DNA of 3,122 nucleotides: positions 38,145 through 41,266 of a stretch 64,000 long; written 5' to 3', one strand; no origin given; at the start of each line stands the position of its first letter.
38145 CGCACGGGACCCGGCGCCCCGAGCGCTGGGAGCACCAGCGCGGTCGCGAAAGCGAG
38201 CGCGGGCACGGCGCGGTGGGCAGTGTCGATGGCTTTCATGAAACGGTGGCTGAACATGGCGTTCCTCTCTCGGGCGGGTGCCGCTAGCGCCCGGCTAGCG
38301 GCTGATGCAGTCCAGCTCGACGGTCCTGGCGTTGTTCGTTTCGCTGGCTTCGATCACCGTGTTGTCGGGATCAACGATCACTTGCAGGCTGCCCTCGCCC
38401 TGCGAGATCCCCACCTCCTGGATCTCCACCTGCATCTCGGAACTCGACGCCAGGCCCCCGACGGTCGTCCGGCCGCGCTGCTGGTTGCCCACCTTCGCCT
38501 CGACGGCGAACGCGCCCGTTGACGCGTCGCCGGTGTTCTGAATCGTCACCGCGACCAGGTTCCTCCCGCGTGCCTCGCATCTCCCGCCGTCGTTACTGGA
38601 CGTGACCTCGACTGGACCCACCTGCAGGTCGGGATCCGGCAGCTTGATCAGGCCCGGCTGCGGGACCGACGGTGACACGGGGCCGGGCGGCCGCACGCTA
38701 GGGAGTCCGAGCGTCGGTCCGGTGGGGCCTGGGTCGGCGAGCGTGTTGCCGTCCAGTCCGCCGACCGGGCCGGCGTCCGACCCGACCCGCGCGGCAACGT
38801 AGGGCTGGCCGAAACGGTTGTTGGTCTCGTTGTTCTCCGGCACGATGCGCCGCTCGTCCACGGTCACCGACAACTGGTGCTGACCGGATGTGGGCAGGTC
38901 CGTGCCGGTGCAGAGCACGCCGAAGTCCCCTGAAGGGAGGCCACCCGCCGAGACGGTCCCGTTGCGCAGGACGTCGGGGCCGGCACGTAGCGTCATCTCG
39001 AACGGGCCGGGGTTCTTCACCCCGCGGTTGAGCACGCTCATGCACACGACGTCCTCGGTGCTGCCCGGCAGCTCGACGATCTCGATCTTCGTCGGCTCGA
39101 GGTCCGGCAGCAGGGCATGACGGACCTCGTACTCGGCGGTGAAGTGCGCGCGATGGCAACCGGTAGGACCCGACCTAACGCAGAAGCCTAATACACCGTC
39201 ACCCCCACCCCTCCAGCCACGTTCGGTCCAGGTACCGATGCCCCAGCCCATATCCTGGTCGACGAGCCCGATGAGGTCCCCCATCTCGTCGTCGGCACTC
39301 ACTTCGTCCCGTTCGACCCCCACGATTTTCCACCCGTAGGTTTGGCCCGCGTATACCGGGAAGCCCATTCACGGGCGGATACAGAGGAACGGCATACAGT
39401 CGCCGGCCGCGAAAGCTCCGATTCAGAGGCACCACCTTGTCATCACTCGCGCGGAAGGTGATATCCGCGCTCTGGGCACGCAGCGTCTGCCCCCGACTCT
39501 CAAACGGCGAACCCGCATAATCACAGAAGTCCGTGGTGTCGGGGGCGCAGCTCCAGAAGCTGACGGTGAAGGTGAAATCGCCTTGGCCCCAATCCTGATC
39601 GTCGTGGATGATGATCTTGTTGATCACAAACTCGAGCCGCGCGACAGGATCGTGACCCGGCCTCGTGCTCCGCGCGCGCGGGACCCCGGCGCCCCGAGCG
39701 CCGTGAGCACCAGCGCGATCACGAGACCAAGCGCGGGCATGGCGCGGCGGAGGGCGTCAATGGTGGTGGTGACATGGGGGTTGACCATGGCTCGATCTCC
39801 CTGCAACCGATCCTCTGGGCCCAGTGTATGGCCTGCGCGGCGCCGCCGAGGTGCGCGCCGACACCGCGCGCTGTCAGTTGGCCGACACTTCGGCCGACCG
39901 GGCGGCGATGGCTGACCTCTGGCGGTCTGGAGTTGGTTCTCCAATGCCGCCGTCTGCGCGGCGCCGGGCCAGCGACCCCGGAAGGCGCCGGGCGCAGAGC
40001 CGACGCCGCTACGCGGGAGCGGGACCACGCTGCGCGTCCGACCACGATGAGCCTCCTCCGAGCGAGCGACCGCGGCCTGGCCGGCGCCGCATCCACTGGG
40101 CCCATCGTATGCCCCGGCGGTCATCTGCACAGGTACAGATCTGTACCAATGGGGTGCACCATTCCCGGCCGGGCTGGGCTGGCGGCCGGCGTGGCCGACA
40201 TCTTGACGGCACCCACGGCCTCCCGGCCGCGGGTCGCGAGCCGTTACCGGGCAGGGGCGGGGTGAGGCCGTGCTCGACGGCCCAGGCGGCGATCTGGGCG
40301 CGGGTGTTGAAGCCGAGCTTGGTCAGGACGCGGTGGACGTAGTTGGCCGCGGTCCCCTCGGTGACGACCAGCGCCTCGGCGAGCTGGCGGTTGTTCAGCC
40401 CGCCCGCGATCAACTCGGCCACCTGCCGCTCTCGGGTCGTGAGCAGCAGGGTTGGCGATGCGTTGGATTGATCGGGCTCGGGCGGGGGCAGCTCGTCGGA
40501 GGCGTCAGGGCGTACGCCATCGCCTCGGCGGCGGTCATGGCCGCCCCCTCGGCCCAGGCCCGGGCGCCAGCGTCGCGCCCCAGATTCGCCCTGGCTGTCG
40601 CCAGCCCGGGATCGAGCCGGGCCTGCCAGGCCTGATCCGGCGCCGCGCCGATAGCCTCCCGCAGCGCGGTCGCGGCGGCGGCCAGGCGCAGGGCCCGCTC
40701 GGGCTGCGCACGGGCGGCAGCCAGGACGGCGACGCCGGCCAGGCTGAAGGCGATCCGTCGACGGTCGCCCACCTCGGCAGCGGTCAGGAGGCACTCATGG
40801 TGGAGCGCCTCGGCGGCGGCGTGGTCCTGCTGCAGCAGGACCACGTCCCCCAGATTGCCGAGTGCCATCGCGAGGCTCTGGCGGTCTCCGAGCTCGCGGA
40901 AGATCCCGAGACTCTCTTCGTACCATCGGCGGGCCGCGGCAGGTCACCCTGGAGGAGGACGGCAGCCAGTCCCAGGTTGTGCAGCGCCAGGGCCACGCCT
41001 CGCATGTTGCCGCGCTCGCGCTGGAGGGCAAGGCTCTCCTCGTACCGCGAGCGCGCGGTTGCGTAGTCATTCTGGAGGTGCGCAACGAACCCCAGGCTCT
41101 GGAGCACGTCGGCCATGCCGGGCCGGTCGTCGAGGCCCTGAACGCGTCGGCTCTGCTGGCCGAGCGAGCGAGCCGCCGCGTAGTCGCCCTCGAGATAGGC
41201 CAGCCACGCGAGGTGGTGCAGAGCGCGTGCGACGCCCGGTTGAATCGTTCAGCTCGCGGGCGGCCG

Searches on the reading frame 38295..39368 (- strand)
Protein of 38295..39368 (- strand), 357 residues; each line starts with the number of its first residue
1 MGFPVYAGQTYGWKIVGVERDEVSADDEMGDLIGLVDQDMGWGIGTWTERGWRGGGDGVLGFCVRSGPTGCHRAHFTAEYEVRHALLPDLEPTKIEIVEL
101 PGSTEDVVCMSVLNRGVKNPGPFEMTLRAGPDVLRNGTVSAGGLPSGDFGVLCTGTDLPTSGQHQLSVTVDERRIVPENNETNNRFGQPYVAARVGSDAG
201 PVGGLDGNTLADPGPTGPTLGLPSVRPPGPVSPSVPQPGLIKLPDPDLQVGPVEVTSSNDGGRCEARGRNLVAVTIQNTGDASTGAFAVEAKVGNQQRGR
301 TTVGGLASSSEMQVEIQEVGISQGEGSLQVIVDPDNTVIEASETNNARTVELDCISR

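Call 80: search_protein_families(library=pfam, proteins=[window:38295-39368:-], max_evalue=0.001)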
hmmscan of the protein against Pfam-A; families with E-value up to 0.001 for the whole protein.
window:38295-39368:- (357 aa): 1 family
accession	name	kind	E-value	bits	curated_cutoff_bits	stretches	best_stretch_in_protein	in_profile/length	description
PF07705.17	CARDB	-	2.9e-25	88.9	22.7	2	246-349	2-100/101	CARDB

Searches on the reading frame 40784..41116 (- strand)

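Call 80: search_protein_families(library=pfam, proteins=[window:40784-41116:-], max_evalue=0.001)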
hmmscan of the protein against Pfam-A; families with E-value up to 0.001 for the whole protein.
window:40784-41116:- (110 aa): 1 family
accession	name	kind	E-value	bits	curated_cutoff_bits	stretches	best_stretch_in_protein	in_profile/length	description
PF13424.12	TPR_12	-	1.2e-06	29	30.1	1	4-59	5-61/77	Tetratricopeptide repeat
